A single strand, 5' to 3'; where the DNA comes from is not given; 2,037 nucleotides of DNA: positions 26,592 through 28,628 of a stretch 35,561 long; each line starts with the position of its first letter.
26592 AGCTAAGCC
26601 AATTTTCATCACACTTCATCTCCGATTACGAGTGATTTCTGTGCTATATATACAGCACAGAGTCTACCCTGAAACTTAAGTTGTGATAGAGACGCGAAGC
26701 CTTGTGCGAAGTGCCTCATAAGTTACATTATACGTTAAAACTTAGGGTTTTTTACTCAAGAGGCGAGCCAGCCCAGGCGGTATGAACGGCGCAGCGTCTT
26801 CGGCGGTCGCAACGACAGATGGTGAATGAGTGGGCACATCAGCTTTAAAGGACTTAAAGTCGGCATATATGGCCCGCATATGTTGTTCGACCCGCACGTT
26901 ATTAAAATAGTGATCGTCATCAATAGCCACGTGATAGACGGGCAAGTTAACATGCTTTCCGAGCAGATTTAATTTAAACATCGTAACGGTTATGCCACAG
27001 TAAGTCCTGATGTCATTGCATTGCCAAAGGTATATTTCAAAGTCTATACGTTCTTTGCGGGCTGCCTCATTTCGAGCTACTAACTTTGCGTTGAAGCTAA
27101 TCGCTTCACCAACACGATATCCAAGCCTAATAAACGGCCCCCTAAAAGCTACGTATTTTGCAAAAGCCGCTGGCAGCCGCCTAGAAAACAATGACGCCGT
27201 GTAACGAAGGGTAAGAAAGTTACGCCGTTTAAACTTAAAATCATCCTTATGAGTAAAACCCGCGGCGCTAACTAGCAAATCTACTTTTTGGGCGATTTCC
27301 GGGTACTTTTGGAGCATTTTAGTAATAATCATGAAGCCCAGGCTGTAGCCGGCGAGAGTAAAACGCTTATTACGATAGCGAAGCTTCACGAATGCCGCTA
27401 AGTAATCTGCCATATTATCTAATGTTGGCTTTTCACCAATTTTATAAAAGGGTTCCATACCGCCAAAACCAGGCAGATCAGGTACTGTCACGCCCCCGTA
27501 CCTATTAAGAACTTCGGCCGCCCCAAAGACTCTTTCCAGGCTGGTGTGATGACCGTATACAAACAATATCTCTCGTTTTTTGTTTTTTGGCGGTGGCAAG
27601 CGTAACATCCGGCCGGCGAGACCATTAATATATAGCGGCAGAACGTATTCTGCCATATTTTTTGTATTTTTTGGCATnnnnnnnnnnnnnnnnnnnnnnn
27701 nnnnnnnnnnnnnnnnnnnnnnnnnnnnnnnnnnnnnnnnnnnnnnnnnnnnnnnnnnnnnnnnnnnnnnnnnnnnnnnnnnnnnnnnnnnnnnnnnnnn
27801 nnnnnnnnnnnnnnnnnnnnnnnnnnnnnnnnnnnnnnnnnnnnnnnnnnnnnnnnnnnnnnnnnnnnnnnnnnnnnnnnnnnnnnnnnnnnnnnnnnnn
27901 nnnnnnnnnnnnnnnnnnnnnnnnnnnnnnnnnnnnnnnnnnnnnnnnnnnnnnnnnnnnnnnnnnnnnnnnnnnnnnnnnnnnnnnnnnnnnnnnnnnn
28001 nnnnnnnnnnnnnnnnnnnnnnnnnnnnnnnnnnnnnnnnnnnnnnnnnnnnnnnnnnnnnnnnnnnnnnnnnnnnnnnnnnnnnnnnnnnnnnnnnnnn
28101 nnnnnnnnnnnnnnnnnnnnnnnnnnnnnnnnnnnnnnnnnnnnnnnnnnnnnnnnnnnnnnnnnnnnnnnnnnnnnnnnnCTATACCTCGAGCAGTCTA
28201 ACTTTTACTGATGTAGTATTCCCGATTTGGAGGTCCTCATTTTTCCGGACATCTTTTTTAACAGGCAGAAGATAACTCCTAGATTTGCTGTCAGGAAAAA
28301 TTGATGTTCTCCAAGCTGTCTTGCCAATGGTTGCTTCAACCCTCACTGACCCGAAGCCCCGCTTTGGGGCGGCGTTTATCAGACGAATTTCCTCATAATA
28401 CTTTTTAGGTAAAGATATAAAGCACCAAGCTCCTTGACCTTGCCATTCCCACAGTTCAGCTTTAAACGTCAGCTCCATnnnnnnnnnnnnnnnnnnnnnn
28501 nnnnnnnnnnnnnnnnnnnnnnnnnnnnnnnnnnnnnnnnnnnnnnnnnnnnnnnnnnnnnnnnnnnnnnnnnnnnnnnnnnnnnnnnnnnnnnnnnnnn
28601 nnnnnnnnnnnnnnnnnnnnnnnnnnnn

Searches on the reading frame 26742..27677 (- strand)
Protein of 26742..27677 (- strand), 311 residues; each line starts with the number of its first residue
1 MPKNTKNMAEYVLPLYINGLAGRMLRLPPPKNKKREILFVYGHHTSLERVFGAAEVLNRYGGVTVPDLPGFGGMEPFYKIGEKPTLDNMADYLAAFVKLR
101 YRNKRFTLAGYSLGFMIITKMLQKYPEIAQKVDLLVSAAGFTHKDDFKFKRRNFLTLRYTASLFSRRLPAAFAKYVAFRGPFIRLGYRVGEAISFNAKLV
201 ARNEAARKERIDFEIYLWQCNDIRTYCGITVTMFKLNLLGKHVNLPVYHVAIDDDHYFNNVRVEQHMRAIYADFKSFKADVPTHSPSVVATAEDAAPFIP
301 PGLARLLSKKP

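Call 72: search_protein_families(library=pfam, proteins=[window:26742-27677:-], max_evalue=0.00001)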
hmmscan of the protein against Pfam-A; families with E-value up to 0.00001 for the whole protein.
window:26742-27677:- (311 aa): 2 families
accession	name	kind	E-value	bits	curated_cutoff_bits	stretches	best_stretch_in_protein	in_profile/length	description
PF00561.26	Abhydrolase_1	-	2.7e-06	27.7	25.8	1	63-171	30-139/245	alpha/beta hydrolase fold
PF12146.15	Hydrolase_4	-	3.5e-06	26.9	27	1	33-211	3-159/239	Serine aminopeptidase, S33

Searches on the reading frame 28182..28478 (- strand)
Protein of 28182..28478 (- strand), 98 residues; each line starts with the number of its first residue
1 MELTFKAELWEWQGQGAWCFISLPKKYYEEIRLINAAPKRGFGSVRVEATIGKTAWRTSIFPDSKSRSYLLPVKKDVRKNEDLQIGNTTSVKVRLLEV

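Call 4: search_protein_families(library=pfam, proteins=[window:28182-28478:-], max_evalue=0.01)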
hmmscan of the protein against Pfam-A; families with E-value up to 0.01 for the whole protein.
window:28182-28478:- (98 aa): 1 family
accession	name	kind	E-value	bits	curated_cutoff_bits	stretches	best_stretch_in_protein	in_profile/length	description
PF08922.17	DUF1905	-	3.4e-27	94.8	24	1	5-92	1-80/81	Domain of unknown function (DUF1905)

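Call 68: search_protein_families(library=ncbifam, proteins=[window:28182-28478:-], max_evalue=0.001)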
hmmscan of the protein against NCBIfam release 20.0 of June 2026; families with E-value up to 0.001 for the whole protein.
window:28182-28478:- (98 aa): 0 families
